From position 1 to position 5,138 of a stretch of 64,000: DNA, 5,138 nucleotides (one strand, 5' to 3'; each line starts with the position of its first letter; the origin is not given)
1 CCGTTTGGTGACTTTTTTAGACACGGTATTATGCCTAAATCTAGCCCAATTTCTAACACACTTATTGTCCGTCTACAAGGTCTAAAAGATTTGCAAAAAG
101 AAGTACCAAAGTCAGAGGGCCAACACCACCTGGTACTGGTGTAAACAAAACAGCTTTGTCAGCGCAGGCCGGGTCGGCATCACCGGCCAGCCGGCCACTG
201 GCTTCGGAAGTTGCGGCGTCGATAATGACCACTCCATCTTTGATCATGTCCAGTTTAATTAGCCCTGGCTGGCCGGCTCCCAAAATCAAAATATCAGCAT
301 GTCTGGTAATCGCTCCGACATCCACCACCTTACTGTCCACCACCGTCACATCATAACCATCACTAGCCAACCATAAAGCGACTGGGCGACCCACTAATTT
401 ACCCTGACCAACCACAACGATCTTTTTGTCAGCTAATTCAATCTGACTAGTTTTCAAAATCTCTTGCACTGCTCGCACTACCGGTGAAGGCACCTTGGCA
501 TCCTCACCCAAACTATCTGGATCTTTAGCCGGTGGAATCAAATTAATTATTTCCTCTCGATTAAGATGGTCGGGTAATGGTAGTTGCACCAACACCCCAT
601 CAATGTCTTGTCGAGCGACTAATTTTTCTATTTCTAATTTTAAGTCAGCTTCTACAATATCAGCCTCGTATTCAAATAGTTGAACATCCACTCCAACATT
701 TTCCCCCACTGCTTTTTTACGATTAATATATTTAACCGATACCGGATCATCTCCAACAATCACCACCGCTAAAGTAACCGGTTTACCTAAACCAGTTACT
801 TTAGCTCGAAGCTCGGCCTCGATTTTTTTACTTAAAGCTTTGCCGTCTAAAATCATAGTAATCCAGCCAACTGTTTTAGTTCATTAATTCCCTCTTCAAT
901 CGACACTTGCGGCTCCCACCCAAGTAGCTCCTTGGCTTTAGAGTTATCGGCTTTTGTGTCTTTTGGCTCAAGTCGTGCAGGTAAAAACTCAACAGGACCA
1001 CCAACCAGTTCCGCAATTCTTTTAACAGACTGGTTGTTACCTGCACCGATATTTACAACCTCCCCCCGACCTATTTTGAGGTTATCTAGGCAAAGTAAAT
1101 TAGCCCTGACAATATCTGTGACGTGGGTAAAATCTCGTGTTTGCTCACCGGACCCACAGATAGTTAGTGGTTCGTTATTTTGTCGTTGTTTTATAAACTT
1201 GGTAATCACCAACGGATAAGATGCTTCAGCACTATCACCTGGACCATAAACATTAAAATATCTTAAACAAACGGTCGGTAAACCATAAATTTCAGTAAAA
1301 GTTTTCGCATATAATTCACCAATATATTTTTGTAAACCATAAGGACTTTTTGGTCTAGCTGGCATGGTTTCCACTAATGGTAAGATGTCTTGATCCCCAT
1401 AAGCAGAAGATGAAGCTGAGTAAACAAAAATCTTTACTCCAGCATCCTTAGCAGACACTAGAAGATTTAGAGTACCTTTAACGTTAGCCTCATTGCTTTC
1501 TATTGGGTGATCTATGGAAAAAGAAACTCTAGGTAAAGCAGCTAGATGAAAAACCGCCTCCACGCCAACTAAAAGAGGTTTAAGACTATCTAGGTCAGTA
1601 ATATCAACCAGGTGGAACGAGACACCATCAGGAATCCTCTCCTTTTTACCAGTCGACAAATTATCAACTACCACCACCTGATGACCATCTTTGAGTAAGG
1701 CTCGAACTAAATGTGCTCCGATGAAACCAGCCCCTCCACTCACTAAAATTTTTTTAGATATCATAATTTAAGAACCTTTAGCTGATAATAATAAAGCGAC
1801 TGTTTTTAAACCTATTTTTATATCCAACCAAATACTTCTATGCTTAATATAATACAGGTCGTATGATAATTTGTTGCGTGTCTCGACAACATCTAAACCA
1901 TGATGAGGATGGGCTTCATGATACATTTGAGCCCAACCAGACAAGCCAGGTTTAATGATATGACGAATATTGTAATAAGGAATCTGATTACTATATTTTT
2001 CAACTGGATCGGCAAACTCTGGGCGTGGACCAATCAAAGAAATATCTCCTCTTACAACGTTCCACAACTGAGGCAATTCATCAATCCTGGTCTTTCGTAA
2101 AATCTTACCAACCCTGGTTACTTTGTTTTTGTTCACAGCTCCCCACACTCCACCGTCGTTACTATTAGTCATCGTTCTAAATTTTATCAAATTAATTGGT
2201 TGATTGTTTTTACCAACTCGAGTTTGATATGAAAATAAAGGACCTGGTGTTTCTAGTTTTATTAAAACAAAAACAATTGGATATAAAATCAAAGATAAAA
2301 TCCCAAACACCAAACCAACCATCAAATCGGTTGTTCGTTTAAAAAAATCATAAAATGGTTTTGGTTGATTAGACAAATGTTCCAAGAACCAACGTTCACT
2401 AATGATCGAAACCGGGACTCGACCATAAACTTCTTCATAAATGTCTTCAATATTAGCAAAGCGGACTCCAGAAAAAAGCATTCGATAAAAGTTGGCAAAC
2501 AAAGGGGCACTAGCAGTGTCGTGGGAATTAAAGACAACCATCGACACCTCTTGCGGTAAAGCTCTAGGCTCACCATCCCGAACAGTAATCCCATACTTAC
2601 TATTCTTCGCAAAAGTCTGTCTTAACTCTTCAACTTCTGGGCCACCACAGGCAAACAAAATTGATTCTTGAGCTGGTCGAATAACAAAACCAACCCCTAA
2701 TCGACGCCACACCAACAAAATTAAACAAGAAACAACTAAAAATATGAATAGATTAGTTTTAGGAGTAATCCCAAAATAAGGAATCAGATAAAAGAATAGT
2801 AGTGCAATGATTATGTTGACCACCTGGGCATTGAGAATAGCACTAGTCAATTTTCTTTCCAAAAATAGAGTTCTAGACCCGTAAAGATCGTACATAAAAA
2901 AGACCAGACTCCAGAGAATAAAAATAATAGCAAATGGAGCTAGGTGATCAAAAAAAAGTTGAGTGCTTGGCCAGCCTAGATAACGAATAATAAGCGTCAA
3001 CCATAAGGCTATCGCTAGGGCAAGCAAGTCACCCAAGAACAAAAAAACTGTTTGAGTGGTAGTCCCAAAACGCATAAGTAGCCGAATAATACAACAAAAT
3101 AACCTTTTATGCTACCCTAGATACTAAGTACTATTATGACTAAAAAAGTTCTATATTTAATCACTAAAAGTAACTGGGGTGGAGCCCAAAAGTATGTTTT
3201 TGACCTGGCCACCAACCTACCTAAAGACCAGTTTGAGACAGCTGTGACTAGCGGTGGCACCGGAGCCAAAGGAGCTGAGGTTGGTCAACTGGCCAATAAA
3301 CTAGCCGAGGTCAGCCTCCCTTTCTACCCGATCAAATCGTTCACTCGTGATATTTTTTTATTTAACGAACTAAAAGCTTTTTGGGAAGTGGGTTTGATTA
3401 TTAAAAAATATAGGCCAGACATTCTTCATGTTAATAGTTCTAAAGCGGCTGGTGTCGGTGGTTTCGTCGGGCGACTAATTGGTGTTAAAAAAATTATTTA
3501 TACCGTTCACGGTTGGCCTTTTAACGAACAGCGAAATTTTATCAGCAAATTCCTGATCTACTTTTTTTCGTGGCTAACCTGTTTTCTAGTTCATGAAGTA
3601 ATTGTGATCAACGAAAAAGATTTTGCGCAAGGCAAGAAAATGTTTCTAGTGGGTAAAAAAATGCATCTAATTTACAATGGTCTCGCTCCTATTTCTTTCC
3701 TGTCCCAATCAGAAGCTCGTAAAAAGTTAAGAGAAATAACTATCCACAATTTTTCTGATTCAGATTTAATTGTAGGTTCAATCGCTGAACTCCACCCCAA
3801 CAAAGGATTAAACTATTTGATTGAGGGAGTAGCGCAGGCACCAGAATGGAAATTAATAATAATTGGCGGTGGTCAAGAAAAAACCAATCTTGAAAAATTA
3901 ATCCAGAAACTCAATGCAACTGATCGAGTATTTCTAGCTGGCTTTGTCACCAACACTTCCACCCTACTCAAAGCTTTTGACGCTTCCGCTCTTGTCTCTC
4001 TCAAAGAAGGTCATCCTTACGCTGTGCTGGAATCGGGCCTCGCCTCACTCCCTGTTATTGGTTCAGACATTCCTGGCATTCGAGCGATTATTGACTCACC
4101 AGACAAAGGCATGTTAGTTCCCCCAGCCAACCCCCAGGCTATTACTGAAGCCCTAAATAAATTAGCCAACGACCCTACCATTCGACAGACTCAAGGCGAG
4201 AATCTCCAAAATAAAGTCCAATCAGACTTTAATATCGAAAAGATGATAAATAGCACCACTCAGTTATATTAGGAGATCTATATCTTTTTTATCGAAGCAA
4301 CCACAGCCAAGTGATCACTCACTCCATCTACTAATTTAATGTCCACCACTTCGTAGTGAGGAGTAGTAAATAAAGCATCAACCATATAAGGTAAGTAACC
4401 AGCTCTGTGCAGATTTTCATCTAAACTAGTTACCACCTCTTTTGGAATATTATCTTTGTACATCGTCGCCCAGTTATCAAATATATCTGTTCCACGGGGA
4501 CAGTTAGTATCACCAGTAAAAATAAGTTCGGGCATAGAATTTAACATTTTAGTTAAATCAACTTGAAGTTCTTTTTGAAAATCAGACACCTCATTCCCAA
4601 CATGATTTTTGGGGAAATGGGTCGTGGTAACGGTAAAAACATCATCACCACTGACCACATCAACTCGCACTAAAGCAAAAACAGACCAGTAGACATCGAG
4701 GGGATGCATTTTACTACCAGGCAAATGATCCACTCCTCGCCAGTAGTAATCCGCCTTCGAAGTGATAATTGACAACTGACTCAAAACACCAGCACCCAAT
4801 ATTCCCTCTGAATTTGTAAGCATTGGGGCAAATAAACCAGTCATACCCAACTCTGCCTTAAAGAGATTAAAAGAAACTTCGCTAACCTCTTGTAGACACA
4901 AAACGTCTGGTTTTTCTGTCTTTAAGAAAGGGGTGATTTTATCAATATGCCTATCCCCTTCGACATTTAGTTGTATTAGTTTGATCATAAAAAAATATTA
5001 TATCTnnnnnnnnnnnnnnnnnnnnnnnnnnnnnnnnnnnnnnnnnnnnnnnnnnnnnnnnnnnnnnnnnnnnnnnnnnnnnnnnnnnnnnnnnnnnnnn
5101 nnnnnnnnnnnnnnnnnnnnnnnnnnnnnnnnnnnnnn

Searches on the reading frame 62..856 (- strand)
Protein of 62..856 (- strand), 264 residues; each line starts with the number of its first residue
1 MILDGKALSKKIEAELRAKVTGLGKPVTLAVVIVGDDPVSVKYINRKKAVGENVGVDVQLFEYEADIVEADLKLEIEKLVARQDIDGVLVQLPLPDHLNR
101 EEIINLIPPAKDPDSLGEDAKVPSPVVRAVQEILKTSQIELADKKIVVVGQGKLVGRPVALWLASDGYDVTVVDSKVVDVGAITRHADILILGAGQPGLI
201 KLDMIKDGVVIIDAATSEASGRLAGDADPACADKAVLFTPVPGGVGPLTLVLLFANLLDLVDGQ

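Call 5: search_protein_families(library=pfam, proteins=[window:62-856:-], max_evalue=0.01)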
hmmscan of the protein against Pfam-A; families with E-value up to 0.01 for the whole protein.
window:62-856:- (264 aa): 3 families
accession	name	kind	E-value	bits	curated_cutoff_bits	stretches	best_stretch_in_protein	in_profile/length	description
PF02882.25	THF_DHG_CYH_C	-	1.1e-38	132.5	27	1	123-261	16-156/160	Tetrahydrofolate dehydrogenase/cyclohydrolase, NAD(P)-binding domain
PF00763.28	THF_DHG_CYH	-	1e-28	100.3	32.8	1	3-114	1-115/115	Tetrahydrofolate dehydrogenase/cyclohydrolase, catalytic domain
PF03721.20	UDPG_MGDP_dh_N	-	0.0078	16.2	27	1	144-200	1-55/187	UDP-glucose/GDP-mannose dehydrogenase family, NAD binding domain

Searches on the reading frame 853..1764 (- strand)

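Call 5: search_protein_families(library=pfam, proteins=[window:853-1764:-], max_evalue=0.01)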
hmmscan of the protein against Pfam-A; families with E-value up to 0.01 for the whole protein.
window:853-1764:- (303 aa): 11 families
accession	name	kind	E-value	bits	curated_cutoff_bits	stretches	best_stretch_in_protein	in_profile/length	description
PF01370.27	Epimerase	-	3e-63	213.9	20.9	1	6-240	1-240/240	NAD dependent epimerase/dehydratase family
PF16363.11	GDP_Man_Dehyd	-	7.5e-56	190.4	27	1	7-295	1-331/332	GDP-mannose 4,6 dehydratase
PF01073.25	3Beta_HSD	-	3e-25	89.2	22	1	7-230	1-233/280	3-beta hydroxysteroid dehydrogenase/isomerase family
PF02719.21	Polysacc_synt_2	-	1.9e-14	54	20.2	1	6-251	1-240/293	Polysaccharide biosynthesis protein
PF04321.23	RmlD_sub_bind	-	1.8e-11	44.1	27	1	5-278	2-251/287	RmlD substrate binding domain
PF05368.20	NmrA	-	6.6e-11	42.8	27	1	3-118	2-107/298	NmrA-like family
PF13460.12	NAD_binding_10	-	3.8e-09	37.1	27.2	1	10-123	1-103/184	NAD(P)H-binding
PF07993.18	NAD_binding_4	-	6.3e-08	32.5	20.1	1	64-174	85-209/258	Male sterility protein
PF08659.16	KR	-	0.0059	17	22.6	0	6-121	3-139/180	KR domain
PF00106.31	adh_short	-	0.007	16.3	26.6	0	4-63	1-66/195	short chain dehydrogenase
PF02254.24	TrkA_N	-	0.0082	16.9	23.8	0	11-63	5-57/116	TrkA-N domain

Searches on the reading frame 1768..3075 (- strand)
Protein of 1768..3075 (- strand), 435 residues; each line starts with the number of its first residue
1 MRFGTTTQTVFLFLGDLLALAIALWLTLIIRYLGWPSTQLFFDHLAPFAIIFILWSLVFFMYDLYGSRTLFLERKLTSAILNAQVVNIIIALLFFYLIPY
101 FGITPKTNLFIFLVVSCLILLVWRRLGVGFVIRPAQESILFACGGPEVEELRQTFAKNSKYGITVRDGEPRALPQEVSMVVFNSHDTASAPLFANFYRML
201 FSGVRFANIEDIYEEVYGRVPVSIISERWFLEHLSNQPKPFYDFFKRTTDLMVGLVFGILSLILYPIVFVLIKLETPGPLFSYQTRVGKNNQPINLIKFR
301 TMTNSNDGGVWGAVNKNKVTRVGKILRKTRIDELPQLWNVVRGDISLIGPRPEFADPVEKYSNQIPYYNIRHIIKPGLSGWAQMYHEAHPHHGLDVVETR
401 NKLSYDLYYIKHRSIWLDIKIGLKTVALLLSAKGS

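Call 5: search_protein_families(library=pfam, proteins=[window:1768-3075:-], max_evalue=0.01)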
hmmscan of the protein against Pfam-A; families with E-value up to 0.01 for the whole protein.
window:1768-3075:- (435 aa): 1 family
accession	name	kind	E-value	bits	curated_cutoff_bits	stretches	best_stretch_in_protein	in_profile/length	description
PF02397.22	Bac_transf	-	2.5e-54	184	27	1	246-430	1-178/179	Bacterial sugar transferase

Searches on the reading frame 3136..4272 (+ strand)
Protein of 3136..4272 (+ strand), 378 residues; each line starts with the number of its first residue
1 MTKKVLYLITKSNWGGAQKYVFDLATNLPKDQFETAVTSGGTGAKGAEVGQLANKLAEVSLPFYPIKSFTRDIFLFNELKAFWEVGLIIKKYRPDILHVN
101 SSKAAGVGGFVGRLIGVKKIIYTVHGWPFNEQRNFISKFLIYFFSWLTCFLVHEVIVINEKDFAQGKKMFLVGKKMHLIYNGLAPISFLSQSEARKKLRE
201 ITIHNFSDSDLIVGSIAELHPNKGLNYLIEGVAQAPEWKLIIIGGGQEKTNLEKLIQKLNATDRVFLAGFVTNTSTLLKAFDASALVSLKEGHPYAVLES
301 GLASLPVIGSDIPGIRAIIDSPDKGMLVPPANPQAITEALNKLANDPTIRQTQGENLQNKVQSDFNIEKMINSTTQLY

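Call 5: search_protein_families(library=pfam, proteins=[window:3136-4272:+], max_evalue=0.01)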
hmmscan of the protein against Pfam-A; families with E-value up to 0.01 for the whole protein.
window:3136-4272:+ (378 aa): 5 families
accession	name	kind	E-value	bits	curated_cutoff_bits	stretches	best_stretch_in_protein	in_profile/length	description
PF00534.26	Glycos_transf_1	-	5.4e-30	104.6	26.4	1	202-358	7-170/172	Glycosyl transferases group 1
PF13692.12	Glyco_trans_1_4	-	4.7e-25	88.9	27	1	212-346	3-142/142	Glycosyl transferases group 1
PF13439.12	Glyco_transf_4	-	5.3e-16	59.5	28.5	1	14-183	1-166/170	Glycosyltransferase Family 4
PF13579.12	Glyco_trans_4_4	-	1.4e-07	32.4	29.7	1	15-140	1-117/158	Glycosyl transferase 4-like domain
PF13477.12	Glyco_trans_4_2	-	3.8e-07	30.8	23.4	1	63-133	47-115/139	Glycosyl transferase 4-like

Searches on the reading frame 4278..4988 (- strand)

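Call 49: search_protein_families(library=pfam, proteins=[window:4278-4988:-], max_evalue=0.001)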
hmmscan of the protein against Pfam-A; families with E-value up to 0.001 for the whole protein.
window:4278-4988:- (236 aa): 1 family
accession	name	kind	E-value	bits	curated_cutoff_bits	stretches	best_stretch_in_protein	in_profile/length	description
PF03372.29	Exo_endo_phos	-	9.6e-10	39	24.5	1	6-226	2-225/225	Endonuclease/Exonuclease/phosphatase family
